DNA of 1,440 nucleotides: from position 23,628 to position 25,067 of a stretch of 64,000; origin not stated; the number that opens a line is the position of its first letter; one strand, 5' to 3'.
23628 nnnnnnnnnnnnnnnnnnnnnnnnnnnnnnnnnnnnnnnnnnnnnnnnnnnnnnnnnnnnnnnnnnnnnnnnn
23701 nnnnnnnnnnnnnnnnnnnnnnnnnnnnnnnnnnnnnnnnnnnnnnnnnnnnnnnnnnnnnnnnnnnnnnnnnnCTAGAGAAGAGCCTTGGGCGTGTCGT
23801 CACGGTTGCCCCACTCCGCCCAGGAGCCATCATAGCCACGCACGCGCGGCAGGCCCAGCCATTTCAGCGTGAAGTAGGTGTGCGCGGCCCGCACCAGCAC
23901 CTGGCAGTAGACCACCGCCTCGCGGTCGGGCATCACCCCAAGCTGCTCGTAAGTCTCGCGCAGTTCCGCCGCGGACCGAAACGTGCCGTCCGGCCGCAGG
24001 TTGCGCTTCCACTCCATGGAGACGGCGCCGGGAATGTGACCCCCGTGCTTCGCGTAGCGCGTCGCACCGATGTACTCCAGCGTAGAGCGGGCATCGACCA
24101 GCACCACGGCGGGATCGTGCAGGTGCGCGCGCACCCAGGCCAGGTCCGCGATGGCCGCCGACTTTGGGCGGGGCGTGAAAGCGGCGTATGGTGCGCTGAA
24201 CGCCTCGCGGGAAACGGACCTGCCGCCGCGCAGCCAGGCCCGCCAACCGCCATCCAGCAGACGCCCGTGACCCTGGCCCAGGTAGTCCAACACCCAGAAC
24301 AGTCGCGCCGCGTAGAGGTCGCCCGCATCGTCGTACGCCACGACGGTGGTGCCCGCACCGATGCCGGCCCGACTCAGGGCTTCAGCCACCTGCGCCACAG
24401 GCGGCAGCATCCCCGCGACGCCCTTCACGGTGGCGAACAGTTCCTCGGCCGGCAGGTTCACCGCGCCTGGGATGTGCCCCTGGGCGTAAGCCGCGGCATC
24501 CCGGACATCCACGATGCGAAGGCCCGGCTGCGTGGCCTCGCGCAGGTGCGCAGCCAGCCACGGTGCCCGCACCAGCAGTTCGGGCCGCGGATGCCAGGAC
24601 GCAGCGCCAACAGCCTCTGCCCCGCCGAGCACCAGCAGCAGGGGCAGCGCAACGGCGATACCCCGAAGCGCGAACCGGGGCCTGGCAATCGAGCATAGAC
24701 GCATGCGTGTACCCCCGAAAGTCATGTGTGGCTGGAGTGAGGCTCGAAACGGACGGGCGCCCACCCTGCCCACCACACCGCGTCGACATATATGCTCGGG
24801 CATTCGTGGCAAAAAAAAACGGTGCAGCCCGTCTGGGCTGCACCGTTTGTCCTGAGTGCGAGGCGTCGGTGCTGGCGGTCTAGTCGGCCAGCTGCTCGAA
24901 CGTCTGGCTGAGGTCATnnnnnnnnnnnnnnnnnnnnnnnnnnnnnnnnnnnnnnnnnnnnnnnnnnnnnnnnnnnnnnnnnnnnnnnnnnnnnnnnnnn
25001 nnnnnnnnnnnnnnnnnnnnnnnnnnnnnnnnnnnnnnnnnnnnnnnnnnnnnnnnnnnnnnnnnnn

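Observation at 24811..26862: Compositionally aberrant 616-aa orphan protein with strong expression signals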

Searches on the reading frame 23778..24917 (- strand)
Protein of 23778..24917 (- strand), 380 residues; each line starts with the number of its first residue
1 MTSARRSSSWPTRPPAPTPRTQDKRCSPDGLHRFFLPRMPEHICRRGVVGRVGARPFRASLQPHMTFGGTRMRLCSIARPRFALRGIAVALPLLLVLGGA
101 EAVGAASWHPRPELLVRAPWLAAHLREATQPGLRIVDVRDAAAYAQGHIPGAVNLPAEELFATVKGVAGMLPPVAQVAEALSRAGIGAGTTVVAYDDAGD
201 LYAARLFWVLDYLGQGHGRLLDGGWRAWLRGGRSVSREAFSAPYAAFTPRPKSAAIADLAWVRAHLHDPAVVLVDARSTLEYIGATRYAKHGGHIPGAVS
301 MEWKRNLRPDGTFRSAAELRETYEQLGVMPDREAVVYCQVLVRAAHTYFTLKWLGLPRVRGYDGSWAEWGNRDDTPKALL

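Call 20: search_protein_families(library=pfam, proteins=[window:23778-24917:-], max_evalue=0.001)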
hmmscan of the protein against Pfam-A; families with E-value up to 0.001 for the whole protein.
window:23778-24917:- (380 aa): 1 family
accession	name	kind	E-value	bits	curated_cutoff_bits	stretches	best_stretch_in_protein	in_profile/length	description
PF00581.25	Rhodanese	-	1.3e-33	115.9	22.2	2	259-370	2-100/102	Rhodanese-like domain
